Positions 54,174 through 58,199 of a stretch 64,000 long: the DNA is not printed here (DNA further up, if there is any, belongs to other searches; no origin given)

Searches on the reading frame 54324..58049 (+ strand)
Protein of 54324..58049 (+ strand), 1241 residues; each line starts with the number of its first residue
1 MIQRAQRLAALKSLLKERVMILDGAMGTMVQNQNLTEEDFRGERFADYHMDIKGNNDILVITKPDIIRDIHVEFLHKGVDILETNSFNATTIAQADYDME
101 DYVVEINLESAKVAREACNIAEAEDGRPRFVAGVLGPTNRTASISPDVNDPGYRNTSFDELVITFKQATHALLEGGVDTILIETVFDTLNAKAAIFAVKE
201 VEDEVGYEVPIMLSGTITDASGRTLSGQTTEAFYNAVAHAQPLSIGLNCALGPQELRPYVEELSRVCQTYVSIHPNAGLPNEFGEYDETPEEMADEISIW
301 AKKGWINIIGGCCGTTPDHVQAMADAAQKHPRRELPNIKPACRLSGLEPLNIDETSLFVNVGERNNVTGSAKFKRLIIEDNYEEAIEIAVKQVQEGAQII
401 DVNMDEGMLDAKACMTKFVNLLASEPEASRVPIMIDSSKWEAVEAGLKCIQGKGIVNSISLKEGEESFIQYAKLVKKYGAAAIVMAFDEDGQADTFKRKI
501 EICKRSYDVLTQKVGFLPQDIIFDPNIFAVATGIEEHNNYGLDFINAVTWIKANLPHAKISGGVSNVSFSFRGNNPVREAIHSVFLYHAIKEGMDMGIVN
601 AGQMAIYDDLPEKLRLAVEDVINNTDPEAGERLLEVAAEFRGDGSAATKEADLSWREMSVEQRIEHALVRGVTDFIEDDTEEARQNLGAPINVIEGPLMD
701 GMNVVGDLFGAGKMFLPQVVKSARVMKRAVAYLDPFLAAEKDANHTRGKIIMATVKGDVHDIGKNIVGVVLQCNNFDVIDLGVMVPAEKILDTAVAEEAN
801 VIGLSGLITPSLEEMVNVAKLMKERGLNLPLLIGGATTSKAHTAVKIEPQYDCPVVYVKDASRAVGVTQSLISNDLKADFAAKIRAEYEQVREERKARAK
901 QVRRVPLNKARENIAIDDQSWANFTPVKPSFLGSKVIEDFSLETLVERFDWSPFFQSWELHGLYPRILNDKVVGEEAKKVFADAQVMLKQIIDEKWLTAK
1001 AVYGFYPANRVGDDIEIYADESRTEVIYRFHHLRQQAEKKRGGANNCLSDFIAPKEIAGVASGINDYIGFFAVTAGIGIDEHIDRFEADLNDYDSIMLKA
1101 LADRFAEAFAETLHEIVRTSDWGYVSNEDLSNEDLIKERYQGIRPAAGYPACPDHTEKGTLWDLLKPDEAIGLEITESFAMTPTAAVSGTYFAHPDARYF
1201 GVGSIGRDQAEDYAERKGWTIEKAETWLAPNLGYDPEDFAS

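Call 14: search_protein_families(library=ncbifam, proteins=[window:54324-58049:+], max_evalue=0.00001)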
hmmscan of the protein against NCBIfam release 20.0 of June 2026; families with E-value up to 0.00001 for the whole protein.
window:54324-58049:+ (1241 aa): 16 families
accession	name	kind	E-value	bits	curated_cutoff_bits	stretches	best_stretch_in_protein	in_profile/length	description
NF007024.0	PRK09490.1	equivalog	0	2117.8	1497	1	4-1236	5-1233/1234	methionine synthase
TIGR02082.1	metH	equivalog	0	1743.1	1010.85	1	15-1202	1-1182/1182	methionine synthase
NF006396.0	PRK08645.1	equivalog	2.9e-52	177.6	453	1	11-331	4-288/611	bifunctional homocysteine S-methyltransferase/methylenetetrahydrofolate reductase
TIGR02370.1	pyl_corrinoid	subfamily_domain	2.5e-39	134.7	215.3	1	665-842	3-181/197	methyltransferase cognate corrinoid protein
NF005718.0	PRK07534.1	equivalog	4.1e-38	131.5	338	1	10-338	5-305/337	betaine--homocysteine S-methyltransferase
NF005719.0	PRK07535.1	domain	5.5e-38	130.6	259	1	359-605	2-233/268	methyltetrahydrofolate:corrinoid/iron-sulfur protein methyltransferase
NF041607.1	dimeth_corrin_MtbC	equivalog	3.7e-37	127.8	350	1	667-869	4-200/203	dimethylamine corrinoid protein MtbC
NF040655.1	MtaC_Meth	equivalog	5.8e-32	110.7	420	1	662-874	37-240/253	methanol--corrinoid protein MtaC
NF047996.1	corrin_MtgC_2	exception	7.8e-32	110.5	370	1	663-840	7-184/212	glycine betaine-specific corrinoid protein MtgC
NF040669.1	MtaC2_Meth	equivalog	4.4e-31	108.2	450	1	656-891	34-262/267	methanol--corrinoid protein MtaC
NF047995.1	corrinoid_MtgC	exception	1.3e-30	106.5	310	1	662-843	6-190/215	glycine betaine-specific corrinoid protein MtgC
NF007020.0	PRK09485.1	equivalog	7.3e-27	94.2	215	1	12-329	6-305/306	homocysteine S-methyltransferase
NF040758.1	CODH_ACS_meth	exception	7.4e-22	77.9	370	1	358-606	4-238/261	carbon monoxide dehydrogenase/acetyl-CoA synthase methytransferase subunit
NF002612.0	PRK02261.1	equivalog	3e-12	46.3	110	1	748-851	4-108/148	methylaspartate mutase subunit S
TIGR01501.1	MthylAspMutase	equivalog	3.9e-08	33.1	135.8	1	750-838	4-93/134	methylaspartate mutase subunit S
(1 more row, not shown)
